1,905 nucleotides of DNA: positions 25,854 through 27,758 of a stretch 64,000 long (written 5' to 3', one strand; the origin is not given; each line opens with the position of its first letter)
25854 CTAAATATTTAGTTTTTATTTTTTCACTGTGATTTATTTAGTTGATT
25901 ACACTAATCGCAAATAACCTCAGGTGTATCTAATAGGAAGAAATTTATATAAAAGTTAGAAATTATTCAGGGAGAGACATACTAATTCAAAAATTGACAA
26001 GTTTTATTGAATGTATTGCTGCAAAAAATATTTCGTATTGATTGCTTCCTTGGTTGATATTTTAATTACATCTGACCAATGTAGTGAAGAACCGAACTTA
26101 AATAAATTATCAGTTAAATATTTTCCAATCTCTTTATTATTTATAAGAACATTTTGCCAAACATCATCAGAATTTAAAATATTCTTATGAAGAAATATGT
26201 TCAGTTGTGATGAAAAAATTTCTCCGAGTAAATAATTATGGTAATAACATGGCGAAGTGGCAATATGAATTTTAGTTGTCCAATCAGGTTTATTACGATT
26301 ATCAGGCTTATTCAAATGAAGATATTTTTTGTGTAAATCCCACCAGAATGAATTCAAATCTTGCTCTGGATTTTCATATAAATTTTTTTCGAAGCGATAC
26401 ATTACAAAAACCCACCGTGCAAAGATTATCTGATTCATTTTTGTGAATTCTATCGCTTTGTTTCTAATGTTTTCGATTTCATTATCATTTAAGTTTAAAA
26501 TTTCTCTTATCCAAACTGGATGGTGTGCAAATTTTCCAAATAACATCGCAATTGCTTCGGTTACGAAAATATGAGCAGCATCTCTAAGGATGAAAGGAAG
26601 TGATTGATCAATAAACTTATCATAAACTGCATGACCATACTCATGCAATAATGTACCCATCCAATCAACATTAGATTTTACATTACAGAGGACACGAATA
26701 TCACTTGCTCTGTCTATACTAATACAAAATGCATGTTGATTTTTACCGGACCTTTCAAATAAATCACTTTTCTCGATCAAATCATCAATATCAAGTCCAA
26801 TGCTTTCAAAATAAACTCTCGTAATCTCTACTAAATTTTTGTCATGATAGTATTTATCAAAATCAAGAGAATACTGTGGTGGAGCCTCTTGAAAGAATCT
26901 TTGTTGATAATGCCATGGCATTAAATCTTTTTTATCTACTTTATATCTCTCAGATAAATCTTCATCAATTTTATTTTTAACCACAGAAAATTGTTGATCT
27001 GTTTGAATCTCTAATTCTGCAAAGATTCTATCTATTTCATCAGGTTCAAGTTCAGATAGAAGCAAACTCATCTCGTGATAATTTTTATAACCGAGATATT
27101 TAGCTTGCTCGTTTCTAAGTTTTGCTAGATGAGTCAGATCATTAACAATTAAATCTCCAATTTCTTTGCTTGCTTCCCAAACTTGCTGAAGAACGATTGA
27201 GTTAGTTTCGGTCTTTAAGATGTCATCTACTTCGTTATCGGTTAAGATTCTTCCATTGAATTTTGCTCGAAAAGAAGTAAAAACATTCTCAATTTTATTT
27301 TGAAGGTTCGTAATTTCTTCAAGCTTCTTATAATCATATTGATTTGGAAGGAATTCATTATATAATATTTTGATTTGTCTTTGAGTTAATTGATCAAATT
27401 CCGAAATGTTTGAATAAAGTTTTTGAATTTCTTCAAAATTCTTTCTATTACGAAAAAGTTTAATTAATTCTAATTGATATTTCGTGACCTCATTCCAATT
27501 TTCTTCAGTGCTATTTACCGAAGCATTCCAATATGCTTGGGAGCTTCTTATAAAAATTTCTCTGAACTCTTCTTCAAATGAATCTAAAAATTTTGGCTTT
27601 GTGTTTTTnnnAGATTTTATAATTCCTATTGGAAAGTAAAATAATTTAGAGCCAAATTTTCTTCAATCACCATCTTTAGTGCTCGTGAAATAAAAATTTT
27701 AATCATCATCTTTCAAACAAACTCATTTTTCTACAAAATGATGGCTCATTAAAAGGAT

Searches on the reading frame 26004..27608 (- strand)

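Call 30: search_protein_families(library=pfam, proteins=[window:26004-27608:-], max_evalue=0.00001)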
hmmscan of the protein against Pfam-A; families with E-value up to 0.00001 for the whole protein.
window:26004-27608:- (534 aa): 3 families
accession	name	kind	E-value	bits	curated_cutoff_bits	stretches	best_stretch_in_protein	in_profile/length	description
PF01401.24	Peptidase_M2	-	5.5e-26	91.8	23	2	252-529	273-557/581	Angiotensin-converting enzyme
PF01432.26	Peptidase_M3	-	1.7e-15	57.8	27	1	154-531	29-454/457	Peptidase family M3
PF02074.21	Peptidase_M32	-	6.1e-14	52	25.1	2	122-337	85-274/489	Carboxypeptidase Taq (M32) metallopeptidase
